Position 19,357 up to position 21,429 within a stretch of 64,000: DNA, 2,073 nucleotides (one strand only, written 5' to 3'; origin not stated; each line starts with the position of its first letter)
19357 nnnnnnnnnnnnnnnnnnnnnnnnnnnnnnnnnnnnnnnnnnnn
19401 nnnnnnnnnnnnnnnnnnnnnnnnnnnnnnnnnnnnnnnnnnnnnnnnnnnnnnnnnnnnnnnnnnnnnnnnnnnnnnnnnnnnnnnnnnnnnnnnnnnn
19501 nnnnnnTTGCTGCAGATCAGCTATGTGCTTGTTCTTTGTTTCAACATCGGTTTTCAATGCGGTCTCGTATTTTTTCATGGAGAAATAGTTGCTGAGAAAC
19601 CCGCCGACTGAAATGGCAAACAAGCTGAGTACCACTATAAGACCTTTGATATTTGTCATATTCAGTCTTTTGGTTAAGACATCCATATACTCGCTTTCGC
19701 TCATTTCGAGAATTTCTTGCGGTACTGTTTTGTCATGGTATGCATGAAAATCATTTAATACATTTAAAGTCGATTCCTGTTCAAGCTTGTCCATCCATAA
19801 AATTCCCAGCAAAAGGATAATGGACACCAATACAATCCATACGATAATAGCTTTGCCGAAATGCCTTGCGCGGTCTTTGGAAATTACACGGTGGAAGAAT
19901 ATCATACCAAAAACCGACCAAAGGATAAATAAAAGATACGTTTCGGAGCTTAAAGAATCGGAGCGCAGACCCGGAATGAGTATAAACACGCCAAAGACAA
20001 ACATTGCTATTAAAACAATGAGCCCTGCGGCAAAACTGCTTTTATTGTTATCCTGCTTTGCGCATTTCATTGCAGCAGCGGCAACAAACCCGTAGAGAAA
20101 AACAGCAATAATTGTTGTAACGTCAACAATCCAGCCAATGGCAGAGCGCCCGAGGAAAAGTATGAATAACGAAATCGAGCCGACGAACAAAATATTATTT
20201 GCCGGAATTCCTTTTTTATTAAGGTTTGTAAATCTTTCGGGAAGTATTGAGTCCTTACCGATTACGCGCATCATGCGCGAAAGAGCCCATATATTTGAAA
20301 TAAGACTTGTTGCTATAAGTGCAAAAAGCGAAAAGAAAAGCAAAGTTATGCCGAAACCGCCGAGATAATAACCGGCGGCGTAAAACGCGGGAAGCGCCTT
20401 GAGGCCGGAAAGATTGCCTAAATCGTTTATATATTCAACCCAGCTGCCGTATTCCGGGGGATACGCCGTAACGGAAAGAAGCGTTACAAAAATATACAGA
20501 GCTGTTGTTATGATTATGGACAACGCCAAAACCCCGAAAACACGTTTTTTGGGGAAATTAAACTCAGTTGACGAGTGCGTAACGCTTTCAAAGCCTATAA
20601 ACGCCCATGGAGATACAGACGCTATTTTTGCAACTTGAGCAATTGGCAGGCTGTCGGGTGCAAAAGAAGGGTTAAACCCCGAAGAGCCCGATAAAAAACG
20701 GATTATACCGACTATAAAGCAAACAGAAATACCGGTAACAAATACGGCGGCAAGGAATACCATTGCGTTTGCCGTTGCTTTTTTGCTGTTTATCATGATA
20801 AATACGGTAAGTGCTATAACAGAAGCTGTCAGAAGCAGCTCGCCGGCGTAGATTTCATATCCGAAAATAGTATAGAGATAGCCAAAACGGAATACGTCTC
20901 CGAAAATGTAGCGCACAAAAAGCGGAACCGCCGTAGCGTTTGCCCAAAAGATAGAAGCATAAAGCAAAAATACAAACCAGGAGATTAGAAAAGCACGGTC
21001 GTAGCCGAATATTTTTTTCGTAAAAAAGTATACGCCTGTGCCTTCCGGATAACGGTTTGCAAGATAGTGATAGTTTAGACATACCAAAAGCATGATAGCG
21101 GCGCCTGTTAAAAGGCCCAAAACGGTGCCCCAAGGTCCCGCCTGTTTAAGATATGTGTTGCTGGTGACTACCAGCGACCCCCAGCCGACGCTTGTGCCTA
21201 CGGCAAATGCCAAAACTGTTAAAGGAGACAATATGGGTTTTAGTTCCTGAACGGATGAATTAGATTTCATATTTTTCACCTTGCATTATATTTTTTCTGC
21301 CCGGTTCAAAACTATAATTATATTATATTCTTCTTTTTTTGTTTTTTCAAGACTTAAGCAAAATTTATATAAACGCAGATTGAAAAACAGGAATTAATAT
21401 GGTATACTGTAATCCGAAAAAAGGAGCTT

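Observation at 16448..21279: c-di-GMP module: a GGDEF cyclase and a permease-fused HD-GYP phosphodiesterase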

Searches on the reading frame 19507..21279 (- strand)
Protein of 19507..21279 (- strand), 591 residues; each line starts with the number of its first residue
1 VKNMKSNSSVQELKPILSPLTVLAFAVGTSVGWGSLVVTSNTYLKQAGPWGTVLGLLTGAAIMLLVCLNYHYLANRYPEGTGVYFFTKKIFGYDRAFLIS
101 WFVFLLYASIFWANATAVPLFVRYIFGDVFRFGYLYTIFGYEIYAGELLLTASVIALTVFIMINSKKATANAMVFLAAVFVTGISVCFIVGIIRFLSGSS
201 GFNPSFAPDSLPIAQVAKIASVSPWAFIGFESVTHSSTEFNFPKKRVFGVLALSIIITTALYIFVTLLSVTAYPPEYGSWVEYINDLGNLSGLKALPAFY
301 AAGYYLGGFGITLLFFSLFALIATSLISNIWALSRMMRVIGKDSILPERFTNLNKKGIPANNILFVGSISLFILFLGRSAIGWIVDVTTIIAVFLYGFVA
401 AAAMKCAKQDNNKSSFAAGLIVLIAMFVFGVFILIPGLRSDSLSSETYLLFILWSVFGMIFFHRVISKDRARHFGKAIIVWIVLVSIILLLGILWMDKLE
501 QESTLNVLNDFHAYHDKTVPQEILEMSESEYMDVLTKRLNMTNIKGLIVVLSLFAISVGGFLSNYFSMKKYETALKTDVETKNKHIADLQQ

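Call 17: search_solved_structures(query=window:19507-21279:-, max_evalue=0.001, show_alignments=2)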
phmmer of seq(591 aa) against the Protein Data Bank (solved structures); distinct sequences matched with E-value up to 0.001: 3.
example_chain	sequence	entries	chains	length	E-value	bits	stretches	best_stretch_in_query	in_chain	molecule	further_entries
9sqh_A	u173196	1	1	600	1.8e-10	43.3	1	7-393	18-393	Cationic amino acid transporter 4, vacuolar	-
9hjk_A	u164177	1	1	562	1.6e-09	40.2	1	14-393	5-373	Cationic amino acid transporter 4, vacuolar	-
7ccs_B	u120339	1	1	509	1e-07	34.2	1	12-456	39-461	Consensus mutated Anionic Amino Acid Transporter Light Chain, Xc- System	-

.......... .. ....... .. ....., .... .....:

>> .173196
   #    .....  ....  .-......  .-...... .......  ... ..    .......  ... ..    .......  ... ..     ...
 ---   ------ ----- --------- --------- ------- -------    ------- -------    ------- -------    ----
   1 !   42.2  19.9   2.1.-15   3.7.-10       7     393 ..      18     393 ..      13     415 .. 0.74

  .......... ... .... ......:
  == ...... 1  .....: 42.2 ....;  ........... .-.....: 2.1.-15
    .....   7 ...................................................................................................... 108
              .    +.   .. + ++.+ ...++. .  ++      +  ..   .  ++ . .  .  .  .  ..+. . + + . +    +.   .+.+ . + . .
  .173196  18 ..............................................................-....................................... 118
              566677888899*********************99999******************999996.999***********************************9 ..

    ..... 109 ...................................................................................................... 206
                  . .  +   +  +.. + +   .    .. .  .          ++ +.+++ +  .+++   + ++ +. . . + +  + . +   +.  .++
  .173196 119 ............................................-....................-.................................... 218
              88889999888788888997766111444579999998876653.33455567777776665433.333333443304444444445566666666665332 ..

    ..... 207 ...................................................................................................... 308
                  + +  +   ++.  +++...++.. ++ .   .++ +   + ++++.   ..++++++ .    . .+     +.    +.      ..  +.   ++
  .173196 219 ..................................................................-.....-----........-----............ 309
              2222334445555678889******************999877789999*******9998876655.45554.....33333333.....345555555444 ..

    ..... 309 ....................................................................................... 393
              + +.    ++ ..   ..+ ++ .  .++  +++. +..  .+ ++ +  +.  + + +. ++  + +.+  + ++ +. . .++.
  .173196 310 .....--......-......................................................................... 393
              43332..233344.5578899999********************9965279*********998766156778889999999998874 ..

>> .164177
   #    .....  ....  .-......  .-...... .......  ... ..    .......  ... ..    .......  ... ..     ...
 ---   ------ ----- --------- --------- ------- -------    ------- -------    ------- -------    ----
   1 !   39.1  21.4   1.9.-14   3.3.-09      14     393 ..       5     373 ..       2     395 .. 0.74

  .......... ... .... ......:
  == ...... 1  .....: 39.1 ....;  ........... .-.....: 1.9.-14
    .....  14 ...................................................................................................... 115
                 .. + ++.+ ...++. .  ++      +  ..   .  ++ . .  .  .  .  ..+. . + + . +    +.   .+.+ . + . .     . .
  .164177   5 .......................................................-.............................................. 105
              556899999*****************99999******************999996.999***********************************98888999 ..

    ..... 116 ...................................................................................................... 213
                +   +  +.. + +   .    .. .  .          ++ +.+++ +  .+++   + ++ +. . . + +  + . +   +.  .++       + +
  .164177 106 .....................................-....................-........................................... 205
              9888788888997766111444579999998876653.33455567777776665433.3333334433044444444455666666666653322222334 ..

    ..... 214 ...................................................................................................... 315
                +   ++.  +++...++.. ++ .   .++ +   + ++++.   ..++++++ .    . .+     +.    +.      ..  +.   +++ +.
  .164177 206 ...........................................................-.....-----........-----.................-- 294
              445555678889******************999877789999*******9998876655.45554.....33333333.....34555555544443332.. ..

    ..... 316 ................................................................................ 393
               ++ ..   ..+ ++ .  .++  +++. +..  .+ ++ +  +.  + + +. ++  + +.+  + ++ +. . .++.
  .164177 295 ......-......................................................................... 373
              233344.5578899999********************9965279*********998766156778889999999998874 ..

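Call 40: find_related_loci(query=A2, collection=genome_contigs, flank=4000)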
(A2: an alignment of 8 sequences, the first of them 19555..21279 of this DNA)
Query A2 (575 aa) in genome_contigs; peptide patterns used: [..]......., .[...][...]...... (x = any residue, [..] = any of these).
599 stretches matched a pattern (row limit reached: there are more); 556 encode a relative of the query (tblastn E <= 1e-3); the best 80 are kept; 80 distinct loci.
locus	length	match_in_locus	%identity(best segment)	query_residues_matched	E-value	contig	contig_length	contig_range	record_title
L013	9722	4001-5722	82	2-575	0e+0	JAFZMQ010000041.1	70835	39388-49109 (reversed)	MAG: Clostridia bacterium isolate RGIG7905 Water_buffalos_Reticulum.Co__c5061015, whole genome shotgun sequence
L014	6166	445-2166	75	2-575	0e+0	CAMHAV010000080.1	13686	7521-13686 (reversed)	MAG: uncultured Clostridia bacterium isolate SRR11784291_bin.54_metaWRAP_v1.3_MAG genome assembly, contig: ERZ12202683.4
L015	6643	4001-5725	74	1-575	0e+0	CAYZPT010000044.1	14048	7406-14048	MAG TPA_asm: uncultured Bacteroides sp. isolate SRP278969_co1_636 genome assembly, contig: NODE_5895_length_14048_cov_9.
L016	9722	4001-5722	74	2-575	0e+0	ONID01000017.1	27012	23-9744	uncultured Clostridiales bacterium isolate RUG328 genome assembly, contig: scaffold_926, whole genome shotgun sequence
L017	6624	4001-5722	72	2-575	0e+0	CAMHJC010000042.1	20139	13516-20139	MAG: uncultured Clostridia bacterium isolate SRR11784284_bin.12_metaWRAP_v1.3_MAG genome assembly, contig: ERZ12203208.1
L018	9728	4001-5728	62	1-575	0e+0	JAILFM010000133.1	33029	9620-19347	MAG: Clostridiales bacterium isolate RUI072 k141_9781035_flag=0_multi=10.9795_len=33029, whole genome shotgun sequence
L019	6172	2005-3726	62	2-575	0e+0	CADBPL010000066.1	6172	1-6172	MAG: Ruminococcaceae bacterium isolate RUG14170 genome assembly, contig: RUG14170_asm_66, whole genome shotgun sequence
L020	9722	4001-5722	61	2-575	0e+0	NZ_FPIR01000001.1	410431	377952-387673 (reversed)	Ruminococcus sp. YE71, whole genome shotgun sequence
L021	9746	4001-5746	55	6-575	0e+0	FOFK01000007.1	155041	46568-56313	Lachnospiraceae bacterium RM5 genome assembly, contig: IE08DRAFT_scaffold00006.6, whole genome shotgun sequence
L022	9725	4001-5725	49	1-573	0e+0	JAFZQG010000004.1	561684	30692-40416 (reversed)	MAG: Erysipelotrichaceae bacterium isolate RGIG7999 Water_buffalos_Rumen-1__c47140, whole genome shotgun sequence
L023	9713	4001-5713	50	3-572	0e+0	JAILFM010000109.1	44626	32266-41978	MAG: Clostridiales bacterium isolate RUI072 k141_13008339_flag=0_multi=9.6028_len=44626, whole genome shotgun sequence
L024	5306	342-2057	51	1-572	0e+0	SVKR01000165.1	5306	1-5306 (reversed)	MAG: Oscillospiraceae bacterium isolate SIG466 k141_717441, whole genome shotgun sequence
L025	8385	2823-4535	50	5-573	0e+0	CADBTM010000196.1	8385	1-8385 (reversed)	MAG: Ruminococcaceae bacterium isolate RUG14283 genome assembly, contig: RUG14283_asm_196, whole genome shotgun sequence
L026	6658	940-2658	48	3-572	0e+0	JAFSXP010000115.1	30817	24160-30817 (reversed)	MAG: Oscillospiraceae bacterium isolate RGIG3566 Goat_Rumen.Co__c1651333, whole genome shotgun sequence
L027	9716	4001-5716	49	1-572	2e-179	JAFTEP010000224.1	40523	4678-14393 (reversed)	MAG: Clostridia bacterium isolate RGIG3748 Goat_Rumen.Co__c1882852, whole genome shotgun sequence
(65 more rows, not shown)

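Call 50: search_solved_structures(query=A2, max_evalue=0.00001, show_alignments=0)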
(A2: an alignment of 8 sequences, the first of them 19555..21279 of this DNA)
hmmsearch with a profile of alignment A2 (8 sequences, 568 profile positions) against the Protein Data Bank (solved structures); distinct sequences matched with E-value up to 0.00001: 10.
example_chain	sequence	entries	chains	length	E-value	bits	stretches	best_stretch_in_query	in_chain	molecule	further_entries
6f34_A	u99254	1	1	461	1e-15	60.4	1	5-461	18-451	Amino acid transporter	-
5oqt_A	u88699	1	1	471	3e-15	58.9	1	5-461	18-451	Amino acid transporter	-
9sqh_A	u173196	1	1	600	1.3e-13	53.5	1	8-391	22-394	Cationic amino acid transporter 4, vacuolar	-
9uat_A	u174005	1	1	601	1.3e-13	53.5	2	6-260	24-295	High affinity cationic amino acid transporter 1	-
9hjk_A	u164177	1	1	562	3e-13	52.3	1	9-391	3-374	Cationic amino acid transporter 4, vacuolar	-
9fqt_A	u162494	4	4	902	3.5e-13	52.1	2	6-260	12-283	High affinity cationic amino acid transporter 1,Green fluorescent protein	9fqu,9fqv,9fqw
7ccs_B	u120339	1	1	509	4.4e-13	51.7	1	6-436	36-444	Consensus mutated Anionic Amino Acid Transporter Light Chain, Xc- System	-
8a6l_B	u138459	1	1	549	5.6e-10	41.5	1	10-440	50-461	Large neutral amino acids transporter small subunit 2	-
7b00_A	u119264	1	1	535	5.9e-10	41.4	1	10-440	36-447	Large neutral amino acids transporter small subunit 2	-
7cmh_B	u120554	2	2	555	6.3e-10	41.3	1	10-440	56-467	Large neutral amino acids transporter small subunit 2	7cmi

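Call 51: search_solved_structures(query=A2, max_evalue=1e-14, show_alignments=1)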
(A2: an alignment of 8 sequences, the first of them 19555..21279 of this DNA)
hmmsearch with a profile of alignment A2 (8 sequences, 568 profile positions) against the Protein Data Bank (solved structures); distinct sequences matched with E-value up to 1e-14: 2.
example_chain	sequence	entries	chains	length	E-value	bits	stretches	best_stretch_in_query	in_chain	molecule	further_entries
6f34_A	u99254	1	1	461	1e-15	60.4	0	5-461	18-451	Amino acid transporter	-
5oqt_A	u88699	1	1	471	3e-15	58.9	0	5-461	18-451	Amino acid transporter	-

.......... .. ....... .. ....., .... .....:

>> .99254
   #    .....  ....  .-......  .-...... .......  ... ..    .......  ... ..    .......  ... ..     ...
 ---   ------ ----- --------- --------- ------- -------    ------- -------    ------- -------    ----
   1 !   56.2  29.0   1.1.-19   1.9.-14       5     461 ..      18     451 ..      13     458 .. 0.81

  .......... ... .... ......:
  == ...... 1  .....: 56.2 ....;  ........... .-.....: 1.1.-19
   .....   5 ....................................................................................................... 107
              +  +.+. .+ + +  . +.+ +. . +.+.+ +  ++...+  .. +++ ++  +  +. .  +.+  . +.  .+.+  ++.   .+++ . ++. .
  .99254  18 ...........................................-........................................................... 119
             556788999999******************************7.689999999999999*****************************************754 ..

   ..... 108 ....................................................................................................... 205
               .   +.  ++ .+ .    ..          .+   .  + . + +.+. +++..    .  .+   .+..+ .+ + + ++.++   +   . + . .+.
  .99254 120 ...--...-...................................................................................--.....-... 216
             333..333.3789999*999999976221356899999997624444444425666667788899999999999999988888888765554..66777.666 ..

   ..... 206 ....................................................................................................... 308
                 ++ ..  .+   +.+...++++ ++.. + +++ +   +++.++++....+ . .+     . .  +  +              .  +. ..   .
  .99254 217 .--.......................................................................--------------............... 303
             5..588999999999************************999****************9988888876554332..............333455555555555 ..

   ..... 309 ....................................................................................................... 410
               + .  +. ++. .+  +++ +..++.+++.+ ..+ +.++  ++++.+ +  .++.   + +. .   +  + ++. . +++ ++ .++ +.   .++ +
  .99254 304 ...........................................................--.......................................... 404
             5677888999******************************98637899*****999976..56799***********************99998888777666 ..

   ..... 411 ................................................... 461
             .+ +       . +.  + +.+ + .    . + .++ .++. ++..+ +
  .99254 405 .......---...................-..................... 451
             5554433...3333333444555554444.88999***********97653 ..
